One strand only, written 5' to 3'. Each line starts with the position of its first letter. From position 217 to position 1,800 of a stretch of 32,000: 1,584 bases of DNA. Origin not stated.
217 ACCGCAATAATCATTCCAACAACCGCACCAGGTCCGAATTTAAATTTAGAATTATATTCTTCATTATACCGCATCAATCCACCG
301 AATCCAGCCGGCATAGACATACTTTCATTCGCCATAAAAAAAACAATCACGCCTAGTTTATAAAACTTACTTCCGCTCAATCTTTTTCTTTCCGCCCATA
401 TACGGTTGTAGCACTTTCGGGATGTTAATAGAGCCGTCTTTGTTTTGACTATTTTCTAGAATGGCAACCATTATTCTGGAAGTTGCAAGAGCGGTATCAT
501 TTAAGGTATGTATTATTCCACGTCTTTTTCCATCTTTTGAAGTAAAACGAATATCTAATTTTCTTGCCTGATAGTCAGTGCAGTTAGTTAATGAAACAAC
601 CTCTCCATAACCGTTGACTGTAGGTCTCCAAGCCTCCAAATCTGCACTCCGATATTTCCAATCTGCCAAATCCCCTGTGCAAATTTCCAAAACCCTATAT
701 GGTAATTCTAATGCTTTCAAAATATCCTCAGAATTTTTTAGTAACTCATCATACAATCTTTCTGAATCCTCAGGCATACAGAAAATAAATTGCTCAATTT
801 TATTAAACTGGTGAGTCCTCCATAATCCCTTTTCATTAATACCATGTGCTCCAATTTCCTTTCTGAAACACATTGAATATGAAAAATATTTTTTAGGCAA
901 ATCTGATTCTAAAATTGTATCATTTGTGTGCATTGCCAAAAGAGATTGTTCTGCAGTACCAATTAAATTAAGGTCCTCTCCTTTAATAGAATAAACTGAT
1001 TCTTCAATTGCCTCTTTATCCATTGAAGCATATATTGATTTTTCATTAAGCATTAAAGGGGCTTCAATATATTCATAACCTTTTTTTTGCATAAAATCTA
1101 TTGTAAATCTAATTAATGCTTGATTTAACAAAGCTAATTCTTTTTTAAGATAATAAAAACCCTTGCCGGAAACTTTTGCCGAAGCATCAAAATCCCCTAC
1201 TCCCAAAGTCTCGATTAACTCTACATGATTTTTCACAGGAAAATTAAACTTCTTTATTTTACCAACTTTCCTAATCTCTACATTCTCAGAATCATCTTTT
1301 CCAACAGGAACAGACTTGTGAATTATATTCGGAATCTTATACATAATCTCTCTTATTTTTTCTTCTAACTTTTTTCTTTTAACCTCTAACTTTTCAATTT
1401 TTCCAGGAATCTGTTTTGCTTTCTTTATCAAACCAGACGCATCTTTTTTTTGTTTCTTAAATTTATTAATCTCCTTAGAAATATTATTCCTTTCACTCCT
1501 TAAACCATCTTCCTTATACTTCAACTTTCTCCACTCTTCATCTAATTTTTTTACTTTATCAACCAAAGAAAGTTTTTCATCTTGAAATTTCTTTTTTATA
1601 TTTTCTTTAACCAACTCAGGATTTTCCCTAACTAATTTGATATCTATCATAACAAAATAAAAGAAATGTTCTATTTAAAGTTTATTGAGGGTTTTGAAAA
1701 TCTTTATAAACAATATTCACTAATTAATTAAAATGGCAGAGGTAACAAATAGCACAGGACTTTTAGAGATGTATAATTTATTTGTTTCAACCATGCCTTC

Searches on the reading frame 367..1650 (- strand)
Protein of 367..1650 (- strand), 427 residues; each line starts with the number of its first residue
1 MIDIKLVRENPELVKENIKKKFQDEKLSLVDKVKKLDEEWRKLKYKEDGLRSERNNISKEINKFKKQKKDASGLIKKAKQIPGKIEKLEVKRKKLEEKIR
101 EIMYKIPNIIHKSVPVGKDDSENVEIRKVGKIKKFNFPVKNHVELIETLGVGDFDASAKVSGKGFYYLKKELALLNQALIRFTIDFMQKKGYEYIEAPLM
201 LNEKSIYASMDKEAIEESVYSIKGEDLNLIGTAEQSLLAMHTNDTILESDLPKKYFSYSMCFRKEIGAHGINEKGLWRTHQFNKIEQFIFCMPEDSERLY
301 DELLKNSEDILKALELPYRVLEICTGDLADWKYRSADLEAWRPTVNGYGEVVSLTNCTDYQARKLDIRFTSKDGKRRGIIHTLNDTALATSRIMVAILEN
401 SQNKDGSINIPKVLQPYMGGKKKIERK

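Call 50: search_protein_families(library=pfam, proteins=[window:367-1650:-], max_evalue=1e-8)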
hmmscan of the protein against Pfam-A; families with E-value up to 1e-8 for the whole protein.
window:367-1650:- (427 aa): 2 families
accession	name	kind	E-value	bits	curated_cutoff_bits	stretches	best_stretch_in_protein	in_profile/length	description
PF00587.30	tRNA-synt_2b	-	1.3e-31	110.5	29.3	1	224-400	8-178/179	tRNA synthetase class II core domain (G, H, P, S and T)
PF02403.27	Seryl_tRNA_N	-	7e-28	97.5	28.2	1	1-109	1-107/108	Seryl-tRNA synthetase N-terminal domain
